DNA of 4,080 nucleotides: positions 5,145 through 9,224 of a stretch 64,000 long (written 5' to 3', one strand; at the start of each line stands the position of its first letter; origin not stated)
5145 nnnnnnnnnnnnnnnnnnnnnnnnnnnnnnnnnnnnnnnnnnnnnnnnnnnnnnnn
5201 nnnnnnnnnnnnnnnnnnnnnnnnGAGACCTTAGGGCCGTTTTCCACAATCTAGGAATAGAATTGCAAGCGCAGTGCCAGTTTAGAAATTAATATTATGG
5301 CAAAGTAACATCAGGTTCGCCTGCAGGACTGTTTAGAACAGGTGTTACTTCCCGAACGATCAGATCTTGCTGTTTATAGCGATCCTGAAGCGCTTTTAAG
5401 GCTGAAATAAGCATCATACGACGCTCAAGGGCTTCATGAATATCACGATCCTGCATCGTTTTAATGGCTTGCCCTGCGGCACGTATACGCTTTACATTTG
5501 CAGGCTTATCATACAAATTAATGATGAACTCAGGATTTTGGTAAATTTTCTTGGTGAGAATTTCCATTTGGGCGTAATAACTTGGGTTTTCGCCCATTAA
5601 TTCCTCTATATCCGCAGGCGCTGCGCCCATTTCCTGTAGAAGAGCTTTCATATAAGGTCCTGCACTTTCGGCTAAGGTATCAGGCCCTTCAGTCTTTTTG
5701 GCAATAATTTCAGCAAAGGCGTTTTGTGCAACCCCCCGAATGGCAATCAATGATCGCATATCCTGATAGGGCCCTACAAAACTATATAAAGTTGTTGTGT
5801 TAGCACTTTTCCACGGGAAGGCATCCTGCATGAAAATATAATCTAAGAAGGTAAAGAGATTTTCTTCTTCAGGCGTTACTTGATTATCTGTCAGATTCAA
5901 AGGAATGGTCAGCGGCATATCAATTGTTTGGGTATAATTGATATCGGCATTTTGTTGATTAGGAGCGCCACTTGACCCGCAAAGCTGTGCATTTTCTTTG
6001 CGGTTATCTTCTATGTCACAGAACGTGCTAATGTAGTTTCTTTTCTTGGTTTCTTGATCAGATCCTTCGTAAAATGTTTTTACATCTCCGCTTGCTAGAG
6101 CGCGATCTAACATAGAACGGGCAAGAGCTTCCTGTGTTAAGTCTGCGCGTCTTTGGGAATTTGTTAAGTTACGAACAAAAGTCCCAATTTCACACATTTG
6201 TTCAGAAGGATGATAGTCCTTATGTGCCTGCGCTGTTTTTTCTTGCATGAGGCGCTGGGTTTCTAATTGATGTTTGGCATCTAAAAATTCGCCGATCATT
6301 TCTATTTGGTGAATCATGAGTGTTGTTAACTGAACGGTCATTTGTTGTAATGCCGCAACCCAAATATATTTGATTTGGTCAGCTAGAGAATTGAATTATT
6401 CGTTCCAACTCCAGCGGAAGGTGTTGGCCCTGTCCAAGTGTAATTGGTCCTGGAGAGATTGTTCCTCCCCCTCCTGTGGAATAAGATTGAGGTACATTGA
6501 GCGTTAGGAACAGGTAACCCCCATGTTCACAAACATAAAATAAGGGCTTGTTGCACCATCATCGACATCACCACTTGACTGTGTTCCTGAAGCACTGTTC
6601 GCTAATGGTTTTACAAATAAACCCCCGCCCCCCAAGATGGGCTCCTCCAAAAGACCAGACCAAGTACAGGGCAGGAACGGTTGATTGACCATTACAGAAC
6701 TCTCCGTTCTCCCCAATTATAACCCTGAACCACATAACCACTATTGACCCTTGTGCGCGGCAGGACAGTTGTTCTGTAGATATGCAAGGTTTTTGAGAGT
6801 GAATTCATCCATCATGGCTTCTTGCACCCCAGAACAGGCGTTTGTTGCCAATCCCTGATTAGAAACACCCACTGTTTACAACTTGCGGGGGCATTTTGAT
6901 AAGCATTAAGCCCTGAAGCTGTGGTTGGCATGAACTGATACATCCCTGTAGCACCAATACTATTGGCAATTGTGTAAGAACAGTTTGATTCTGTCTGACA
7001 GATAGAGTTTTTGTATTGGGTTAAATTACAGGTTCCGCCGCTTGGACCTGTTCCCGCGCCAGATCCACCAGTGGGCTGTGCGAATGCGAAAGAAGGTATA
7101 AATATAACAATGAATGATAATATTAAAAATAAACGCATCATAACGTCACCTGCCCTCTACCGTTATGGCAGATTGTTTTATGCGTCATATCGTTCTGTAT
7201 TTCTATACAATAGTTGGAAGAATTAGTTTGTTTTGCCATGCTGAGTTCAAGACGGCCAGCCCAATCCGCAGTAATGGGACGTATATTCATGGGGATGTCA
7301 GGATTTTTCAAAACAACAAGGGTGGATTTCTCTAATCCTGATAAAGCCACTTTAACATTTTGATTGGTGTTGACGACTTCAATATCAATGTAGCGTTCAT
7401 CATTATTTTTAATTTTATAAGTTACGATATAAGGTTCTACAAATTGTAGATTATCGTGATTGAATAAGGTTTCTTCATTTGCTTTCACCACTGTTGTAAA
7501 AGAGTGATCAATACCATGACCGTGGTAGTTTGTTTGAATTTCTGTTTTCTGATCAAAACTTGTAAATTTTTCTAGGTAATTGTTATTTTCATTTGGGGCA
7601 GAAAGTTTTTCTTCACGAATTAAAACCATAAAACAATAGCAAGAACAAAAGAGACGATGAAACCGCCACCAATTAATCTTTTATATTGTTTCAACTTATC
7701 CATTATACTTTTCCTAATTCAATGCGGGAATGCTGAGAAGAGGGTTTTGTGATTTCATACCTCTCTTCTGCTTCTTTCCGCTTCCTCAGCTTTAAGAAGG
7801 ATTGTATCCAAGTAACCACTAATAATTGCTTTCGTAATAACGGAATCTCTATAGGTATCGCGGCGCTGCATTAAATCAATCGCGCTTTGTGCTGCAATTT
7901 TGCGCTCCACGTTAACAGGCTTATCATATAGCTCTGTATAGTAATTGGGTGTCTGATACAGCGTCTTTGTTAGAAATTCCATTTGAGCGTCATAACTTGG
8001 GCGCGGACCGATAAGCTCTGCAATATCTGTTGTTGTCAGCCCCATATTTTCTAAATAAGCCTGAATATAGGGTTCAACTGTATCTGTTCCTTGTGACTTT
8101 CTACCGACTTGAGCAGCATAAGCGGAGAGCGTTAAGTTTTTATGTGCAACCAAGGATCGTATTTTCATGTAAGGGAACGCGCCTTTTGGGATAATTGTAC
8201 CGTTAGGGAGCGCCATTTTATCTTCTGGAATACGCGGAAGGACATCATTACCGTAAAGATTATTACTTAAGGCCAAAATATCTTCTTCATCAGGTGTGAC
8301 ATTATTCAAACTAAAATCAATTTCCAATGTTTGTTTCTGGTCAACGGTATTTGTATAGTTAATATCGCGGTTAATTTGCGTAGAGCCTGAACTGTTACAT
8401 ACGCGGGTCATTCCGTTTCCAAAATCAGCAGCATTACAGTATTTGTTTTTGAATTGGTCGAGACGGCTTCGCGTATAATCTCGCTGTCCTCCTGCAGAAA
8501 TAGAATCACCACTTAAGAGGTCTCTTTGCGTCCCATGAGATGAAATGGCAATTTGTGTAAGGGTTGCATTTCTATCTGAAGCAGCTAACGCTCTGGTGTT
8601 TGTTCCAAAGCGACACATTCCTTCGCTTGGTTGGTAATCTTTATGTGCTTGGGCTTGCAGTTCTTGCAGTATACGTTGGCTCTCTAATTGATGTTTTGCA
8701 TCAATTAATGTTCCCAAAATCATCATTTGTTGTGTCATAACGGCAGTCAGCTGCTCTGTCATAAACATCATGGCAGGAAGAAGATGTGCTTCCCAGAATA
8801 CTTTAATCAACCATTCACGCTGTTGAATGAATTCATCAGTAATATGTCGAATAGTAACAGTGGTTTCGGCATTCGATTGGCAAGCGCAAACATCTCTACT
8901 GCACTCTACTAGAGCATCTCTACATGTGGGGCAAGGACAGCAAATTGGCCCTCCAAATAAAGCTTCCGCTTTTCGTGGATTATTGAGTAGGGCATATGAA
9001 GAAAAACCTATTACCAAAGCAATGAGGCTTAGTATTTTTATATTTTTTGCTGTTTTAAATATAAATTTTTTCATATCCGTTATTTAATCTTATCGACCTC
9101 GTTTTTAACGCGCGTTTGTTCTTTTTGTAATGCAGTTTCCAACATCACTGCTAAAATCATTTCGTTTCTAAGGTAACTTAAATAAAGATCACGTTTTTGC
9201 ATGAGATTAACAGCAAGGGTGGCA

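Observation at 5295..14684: Operon of five tandem paralogs of an unrecognised exported Cys-rich family (two with Gln-rich modules), divergent from the T4BSS core genes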

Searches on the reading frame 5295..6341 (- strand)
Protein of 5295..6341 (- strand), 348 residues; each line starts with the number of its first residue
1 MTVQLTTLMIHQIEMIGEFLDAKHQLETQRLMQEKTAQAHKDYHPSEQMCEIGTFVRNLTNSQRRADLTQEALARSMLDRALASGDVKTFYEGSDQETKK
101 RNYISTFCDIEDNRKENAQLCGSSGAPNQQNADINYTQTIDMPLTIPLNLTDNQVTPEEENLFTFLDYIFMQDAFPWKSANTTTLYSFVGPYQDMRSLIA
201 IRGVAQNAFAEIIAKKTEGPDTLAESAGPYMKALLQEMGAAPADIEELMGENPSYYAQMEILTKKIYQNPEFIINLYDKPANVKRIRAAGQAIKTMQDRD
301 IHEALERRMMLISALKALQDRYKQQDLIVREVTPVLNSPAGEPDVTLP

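Call 3: search_protein_families(library=pfam, proteins=[window:5295-6341:-], max_evalue=1)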
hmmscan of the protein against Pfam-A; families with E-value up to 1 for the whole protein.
window:5295-6341:- (348 aa): 0 families

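Call 4: search_protein_families(library=ncbifam, proteins=[window:5295-6341:-], max_evalue=1)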
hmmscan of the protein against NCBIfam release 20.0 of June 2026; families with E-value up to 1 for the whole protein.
window:5295-6341:- (348 aa): 0 families

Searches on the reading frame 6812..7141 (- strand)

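Call 3: search_protein_families(library=pfam, proteins=[window:6812-7141:-], max_evalue=1)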
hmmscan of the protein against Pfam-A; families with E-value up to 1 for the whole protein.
window:6812-7141:- (109 aa): 1 family
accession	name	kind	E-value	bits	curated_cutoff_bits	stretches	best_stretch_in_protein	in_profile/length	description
PF01464.25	SLT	-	0.00052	20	21.3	1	46-79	19-52/117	Transglycosylase SLT domain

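Call 4: search_protein_families(library=ncbifam, proteins=[window:6812-7141:-], max_evalue=1)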
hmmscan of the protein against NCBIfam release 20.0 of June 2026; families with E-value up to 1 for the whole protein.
window:6812-7141:- (109 aa): 3 families
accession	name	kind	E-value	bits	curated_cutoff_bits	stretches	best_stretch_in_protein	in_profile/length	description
NF052397.1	AggPromo_Cterm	subfamily_domain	0.00016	22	40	1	42-88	3-52/80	aggregation-promoting factor C-terminal-like domain-containing protein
NF008631.0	PRK11619.1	equivalog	0.045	12.1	536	1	42-77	495-530/644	murein transglycosylase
NF003346.0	PRK04366.1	equivalog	0.046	12.4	441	1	19-81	277-341/487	aminomethyl-transferring glycine dehydrogenase subunit GcvPB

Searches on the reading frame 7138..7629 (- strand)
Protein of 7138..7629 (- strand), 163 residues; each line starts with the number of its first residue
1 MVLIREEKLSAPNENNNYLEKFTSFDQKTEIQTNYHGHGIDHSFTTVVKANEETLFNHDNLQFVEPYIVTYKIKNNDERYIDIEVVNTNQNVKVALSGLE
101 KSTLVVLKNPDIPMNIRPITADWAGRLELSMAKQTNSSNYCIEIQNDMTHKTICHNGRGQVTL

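Call 3: search_protein_families(library=pfam, proteins=[window:7138-7629:-], max_evalue=1)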
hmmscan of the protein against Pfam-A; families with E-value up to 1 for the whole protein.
window:7138-7629:- (163 aa): 0 families

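Call 4: search_protein_families(library=ncbifam, proteins=[window:7138-7629:-], max_evalue=1)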
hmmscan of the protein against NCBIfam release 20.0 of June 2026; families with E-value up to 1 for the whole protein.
window:7138-7629:- (163 aa): 1 family
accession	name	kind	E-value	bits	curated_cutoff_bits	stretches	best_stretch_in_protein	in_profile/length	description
NF010219.0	PRK13678.2-2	equivalog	0.054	14.1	147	1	53-85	21-53/93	hypothetical protein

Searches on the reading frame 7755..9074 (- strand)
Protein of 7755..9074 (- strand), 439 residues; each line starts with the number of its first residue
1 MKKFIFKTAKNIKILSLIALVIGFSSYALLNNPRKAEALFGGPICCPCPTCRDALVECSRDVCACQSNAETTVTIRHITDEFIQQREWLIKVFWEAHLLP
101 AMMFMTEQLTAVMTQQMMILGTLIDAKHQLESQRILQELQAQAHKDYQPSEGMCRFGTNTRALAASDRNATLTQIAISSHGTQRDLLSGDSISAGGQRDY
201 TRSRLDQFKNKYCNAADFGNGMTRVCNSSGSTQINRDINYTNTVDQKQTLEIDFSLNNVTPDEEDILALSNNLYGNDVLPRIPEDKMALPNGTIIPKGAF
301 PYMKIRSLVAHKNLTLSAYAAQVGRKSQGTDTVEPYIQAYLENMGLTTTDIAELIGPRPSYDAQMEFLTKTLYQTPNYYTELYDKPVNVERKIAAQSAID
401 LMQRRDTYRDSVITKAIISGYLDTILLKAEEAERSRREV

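Call 3: search_protein_families(library=pfam, proteins=[window:7755-9074:-], max_evalue=1)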
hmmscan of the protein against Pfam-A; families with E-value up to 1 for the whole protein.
window:7755-9074:- (439 aa): 0 families

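Call 4: search_protein_families(library=ncbifam, proteins=[window:7755-9074:-], max_evalue=1)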
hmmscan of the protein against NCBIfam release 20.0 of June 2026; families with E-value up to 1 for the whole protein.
window:7755-9074:- (439 aa): 1 family
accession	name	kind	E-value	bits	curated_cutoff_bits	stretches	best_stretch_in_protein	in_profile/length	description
NF005031.0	PRK06443.1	equivalog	0.032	13.7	228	0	365-419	7-61/181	chorismate mutase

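Call 100: search_protein_families(library=phrogs, proteins=[window:7755-9074:-], max_evalue=0.01)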
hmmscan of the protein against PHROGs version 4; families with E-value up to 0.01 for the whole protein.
window:7755-9074:- (439 aa): 0 families
